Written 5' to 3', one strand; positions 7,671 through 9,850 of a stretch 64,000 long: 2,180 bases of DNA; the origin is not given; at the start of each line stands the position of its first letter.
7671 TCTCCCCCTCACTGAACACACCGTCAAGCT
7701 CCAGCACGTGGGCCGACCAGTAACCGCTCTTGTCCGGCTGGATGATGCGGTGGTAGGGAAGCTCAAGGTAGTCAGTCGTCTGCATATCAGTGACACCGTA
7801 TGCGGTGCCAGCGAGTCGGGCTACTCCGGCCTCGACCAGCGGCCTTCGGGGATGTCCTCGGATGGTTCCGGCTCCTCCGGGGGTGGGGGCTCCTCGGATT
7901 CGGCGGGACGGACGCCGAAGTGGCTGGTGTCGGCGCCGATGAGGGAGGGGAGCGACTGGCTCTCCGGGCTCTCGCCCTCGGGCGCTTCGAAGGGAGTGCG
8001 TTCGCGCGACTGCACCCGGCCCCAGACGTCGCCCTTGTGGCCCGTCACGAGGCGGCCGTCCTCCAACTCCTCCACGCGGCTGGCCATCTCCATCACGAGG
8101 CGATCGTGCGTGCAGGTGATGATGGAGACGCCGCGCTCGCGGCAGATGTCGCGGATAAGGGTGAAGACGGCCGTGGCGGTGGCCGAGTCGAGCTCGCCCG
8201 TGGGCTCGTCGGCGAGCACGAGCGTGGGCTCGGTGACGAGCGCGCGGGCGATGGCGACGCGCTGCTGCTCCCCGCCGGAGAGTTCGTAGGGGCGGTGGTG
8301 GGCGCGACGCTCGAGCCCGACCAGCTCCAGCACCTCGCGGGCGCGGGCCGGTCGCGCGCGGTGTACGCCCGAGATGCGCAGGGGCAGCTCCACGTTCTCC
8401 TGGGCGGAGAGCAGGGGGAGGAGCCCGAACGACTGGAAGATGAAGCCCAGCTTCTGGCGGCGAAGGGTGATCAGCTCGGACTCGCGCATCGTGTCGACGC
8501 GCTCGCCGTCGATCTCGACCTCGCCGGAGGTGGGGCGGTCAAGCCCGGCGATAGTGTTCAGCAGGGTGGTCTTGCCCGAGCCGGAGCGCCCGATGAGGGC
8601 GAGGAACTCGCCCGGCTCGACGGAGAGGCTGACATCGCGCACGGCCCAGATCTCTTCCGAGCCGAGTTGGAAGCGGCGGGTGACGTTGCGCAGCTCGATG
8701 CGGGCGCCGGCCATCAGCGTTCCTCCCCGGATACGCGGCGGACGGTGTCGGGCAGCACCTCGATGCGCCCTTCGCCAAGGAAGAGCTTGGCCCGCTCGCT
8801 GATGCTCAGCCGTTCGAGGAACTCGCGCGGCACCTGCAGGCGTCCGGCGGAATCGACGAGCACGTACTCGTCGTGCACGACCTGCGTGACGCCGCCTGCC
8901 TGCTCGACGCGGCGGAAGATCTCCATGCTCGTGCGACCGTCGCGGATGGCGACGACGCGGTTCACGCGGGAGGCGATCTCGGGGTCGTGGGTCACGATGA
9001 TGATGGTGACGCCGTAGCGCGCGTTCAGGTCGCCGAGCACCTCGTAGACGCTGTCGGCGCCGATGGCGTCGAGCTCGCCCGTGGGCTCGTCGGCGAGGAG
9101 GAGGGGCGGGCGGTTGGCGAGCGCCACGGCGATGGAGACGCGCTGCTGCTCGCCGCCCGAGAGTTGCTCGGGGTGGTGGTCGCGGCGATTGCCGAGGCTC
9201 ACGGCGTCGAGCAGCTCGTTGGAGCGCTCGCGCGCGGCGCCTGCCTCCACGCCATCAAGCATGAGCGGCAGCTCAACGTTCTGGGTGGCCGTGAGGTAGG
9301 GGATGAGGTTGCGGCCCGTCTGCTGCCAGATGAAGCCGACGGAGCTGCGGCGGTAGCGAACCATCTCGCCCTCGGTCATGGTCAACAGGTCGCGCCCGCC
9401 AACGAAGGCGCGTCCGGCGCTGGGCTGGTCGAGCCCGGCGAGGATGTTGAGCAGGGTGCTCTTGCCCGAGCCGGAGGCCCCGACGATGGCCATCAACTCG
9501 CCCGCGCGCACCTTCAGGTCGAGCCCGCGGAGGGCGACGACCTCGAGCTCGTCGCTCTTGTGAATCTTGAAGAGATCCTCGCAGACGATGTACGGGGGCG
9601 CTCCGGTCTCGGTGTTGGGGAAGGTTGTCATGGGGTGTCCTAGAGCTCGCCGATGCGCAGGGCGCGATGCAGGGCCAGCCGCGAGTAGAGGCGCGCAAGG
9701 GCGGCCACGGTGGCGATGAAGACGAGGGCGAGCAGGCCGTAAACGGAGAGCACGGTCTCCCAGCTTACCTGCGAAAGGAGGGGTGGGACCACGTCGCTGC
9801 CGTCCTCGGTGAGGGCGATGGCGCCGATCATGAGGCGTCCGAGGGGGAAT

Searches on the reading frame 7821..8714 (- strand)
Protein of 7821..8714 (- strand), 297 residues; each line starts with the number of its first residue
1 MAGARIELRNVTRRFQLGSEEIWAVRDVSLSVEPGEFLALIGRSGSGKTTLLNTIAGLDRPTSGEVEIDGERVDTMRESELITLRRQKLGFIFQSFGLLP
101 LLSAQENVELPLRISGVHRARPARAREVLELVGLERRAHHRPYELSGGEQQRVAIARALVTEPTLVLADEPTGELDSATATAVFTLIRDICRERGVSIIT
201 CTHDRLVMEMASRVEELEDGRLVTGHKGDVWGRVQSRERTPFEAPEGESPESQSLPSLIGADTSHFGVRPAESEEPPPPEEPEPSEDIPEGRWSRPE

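Call 13: search_protein_families(library=pfam, proteins=[window:7821-8714:-], max_evalue=0.01)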
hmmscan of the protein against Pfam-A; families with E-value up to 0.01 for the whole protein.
window:7821-8714:- (297 aa): 9 families
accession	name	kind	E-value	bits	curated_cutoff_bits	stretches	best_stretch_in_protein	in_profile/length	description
PF00005.33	ABC_tran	-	5.1e-38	131.2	25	1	26-172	2-136/137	ABC transporter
PF13304.12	AAA_21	-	1.5e-05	25.7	27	0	37-59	1-26/304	AAA domain, putative AbiEii toxin, Type IV TA system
PF02463.25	SMC_N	-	7.8e-05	22.6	40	0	122-213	135-207/220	RecF/RecN/SMC N terminal domain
PF03193.22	RsgA_GTPase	-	0.00037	20.8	30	1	33-86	105-158/174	RsgA GTPase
PF13401.12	AAA_22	-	0.0012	19.6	27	1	36-59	6-29/130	AAA domain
PF13555.12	AAA_29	-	0.0022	18.2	27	1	30-56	17-43/61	P-loop containing region of AAA domain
PF13191.12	AAA_16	-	0.0032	18.4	32.6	1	34-190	24-159/167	AAA ATPase domain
PF05729.18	NACHT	-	0.0055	17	26.7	0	38-56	3-21/167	NACHT domain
PF13521.12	AAA_28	-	0.0086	16.7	27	0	39-63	3-28/164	AAA domain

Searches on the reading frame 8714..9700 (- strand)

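Call 13: search_protein_families(library=pfam, proteins=[window:8714-9700:-], max_evalue=0.01)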
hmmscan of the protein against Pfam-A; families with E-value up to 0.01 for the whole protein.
window:8714-9700:- (328 aa): 11 families
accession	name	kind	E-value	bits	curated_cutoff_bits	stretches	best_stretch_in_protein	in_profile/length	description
PF00005.33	ABC_tran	-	2.2e-32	113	25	1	57-207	1-136/137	ABC transporter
PF13304.12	AAA_21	-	6.9e-09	36.6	27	1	69-92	1-24/304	AAA domain, putative AbiEii toxin, Type IV TA system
PF02463.25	SMC_N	-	4.9e-07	29.8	40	1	69-254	26-213/220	RecF/RecN/SMC N terminal domain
PF13191.12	AAA_16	-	0.00042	21.3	32.6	1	62-164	17-102/167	AAA ATPase domain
PF13555.12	AAA_29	-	0.00064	19.9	27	1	64-84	19-39/61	P-loop containing region of AAA domain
PF13481.12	AAA_25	-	0.0012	18.9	27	0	64-85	30-51/195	AAA domain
PF03193.22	RsgA_GTPase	-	0.0022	18.3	30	1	66-89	105-128/174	RsgA GTPase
PF01926.29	MMR_HSR1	-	0.0028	18.2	21.9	0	70-90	2-22/113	50S ribosome-binding GTPase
PF13401.12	AAA_22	-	0.0048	17.7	27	0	68-91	6-29/130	AAA domain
PF01580.24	FtsK_SpoIIIE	-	0.0082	16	24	0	43-87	22-59/221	FtsK/SpoIIIE family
PF20703.3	nSTAND1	-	0.0087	16.2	27.1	0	63-90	29-54/379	Novel STAND NTPase 1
